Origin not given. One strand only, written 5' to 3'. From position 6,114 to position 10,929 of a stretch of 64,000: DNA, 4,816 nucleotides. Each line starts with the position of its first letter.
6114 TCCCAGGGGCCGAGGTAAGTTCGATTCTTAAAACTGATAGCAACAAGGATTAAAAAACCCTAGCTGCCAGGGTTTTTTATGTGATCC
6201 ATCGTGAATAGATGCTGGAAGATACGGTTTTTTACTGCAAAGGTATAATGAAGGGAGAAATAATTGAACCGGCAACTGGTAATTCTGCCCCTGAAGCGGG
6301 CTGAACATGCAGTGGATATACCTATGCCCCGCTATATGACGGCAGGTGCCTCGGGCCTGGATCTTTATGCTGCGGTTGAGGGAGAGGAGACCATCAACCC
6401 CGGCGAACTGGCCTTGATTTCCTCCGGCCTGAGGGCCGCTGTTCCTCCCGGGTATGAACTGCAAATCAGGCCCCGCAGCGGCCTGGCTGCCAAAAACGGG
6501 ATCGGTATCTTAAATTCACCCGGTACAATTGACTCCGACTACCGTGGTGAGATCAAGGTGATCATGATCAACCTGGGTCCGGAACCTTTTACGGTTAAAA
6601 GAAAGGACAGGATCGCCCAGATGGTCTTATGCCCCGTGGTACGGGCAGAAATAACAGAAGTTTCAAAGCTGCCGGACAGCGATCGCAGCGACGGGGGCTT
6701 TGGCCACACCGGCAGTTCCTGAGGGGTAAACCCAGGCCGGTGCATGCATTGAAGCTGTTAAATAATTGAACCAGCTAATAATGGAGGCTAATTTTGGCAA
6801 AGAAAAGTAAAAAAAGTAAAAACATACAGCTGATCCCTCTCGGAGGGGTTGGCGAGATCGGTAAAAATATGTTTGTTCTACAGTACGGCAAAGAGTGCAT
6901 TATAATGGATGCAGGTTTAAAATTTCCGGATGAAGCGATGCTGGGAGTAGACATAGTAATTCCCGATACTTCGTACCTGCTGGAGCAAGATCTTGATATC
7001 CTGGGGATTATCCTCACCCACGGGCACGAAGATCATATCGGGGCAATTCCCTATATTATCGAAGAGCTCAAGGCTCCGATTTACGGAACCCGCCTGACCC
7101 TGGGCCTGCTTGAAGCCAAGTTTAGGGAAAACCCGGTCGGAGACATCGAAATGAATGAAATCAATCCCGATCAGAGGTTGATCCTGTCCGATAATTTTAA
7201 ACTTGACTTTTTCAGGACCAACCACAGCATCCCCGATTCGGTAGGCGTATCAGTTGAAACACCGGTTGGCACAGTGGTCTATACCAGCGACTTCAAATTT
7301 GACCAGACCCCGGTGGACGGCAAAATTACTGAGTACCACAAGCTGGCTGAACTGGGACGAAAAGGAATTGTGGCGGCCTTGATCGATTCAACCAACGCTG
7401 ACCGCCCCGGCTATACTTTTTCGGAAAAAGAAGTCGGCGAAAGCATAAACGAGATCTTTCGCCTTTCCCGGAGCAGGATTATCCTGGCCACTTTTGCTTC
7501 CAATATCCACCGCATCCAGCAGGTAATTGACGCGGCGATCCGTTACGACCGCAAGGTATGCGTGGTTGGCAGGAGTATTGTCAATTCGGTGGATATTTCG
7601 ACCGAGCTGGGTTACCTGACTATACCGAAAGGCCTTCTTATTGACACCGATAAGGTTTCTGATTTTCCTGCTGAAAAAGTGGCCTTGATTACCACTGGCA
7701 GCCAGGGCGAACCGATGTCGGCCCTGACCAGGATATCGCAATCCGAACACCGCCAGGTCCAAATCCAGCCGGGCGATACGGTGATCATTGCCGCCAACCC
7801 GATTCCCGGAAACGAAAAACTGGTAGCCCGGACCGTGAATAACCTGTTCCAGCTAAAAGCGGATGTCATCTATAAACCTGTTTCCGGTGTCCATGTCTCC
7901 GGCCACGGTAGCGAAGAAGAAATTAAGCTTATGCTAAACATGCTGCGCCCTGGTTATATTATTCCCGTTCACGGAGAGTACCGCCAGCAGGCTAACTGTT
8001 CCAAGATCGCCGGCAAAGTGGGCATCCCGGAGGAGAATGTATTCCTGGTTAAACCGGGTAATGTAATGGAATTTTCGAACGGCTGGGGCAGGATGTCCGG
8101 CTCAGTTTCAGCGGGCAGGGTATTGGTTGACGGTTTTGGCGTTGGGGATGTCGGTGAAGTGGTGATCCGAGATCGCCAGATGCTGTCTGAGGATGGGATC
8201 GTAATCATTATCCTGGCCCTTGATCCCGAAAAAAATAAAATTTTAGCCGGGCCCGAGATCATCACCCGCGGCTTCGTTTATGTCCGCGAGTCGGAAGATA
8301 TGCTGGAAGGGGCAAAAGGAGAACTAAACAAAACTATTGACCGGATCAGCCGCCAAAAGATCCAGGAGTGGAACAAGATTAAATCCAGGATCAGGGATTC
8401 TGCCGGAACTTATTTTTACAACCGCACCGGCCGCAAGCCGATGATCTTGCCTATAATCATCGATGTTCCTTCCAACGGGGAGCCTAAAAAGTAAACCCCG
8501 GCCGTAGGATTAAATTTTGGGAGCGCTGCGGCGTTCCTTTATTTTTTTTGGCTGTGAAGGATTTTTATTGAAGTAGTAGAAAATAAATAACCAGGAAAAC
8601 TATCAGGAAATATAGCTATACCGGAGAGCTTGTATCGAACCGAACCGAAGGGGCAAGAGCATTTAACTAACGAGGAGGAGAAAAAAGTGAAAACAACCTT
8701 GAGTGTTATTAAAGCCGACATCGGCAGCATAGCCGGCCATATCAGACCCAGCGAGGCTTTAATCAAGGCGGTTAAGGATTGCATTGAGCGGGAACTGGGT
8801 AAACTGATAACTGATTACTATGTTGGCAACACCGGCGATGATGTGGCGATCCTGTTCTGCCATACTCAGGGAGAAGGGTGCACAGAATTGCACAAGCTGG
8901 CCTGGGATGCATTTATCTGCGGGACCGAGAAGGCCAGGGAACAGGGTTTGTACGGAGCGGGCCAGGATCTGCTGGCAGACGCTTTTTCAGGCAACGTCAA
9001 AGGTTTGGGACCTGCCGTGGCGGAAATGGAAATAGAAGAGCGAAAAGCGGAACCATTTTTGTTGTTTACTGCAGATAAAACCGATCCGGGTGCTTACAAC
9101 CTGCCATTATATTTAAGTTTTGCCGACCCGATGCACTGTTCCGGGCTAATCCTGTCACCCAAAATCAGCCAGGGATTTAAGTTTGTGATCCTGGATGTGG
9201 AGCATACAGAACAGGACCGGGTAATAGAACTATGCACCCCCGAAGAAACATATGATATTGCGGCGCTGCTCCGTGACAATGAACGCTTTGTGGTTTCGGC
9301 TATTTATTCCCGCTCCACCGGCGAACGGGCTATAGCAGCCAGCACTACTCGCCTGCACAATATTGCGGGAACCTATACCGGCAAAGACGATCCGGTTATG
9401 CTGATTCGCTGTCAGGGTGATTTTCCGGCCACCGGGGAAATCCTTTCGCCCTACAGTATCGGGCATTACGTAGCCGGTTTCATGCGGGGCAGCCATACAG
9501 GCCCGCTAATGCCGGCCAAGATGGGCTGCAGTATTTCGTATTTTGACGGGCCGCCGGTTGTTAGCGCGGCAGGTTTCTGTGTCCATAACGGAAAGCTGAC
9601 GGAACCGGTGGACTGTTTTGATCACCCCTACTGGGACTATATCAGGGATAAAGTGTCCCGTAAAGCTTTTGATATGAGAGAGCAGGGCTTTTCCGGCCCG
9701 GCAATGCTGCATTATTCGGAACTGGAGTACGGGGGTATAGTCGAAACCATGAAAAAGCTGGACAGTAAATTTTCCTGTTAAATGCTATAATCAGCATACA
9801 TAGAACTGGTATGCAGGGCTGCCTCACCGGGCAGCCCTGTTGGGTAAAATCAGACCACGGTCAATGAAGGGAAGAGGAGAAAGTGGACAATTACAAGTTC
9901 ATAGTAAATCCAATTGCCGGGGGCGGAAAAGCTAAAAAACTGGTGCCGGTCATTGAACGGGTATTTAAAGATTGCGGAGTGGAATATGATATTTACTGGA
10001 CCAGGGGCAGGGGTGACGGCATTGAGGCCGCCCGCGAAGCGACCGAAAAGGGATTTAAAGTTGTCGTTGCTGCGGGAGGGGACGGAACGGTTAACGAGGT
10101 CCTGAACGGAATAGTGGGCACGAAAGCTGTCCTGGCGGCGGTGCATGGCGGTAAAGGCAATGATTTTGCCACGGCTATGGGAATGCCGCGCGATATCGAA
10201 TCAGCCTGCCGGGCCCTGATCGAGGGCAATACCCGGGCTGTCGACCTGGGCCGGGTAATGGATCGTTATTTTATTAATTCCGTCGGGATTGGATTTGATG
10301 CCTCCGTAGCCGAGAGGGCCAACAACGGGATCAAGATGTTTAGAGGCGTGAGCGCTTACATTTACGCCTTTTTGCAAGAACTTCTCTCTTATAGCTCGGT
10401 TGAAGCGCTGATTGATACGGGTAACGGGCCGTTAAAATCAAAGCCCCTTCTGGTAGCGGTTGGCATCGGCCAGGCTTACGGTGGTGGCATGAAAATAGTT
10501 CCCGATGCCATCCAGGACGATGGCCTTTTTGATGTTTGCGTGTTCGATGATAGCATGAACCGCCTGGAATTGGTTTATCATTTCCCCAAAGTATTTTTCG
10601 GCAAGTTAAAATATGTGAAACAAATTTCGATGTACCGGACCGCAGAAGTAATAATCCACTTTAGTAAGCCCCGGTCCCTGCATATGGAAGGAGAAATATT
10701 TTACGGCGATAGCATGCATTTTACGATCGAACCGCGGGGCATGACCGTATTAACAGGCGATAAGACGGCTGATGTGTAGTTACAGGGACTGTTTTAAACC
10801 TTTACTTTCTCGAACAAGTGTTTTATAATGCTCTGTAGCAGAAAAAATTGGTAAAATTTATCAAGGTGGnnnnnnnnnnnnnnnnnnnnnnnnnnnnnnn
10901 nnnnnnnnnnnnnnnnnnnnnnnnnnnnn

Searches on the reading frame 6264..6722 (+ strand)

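Call 97: search_protein_families(library=pfam, proteins=[window:6264-6722:+], max_evalue=1e-10)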
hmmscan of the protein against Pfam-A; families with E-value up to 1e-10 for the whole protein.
window:6264-6722:+ (152 aa): 1 family
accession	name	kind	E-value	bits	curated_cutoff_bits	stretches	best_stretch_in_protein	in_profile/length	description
PF00692.24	dUTPase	-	4.6e-30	104.5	22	1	19-150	3-129/129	dUTPase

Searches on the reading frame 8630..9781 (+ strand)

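Call 97: search_protein_families(library=pfam, proteins=[window:8630-9781:+], max_evalue=1e-10)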
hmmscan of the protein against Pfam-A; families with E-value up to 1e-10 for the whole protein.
window:8630-9781:+ (383 aa): 1 family
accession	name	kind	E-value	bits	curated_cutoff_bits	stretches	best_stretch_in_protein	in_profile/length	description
PF01950.21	FBPase_3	-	3.6e-155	517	25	1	21-381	1-360/361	Fructose-1,6-bisphosphatase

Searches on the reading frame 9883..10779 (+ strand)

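Call 97: search_protein_families(library=pfam, proteins=[window:9883-10779:+], max_evalue=1e-10)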
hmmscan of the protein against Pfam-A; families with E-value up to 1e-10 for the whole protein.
window:9883-10779:+ (298 aa): 2 families
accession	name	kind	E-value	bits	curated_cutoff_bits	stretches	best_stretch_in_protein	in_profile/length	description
PF00781.29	DAGK_cat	-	2.9e-33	114.6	23.6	1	5-125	3-125/125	Diacylglycerol kinase catalytic domain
PF19279.4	YegS_C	-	3.1e-24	86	27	1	133-290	2-157/158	YegS C-terminal NAD kinase beta sandwich-like domain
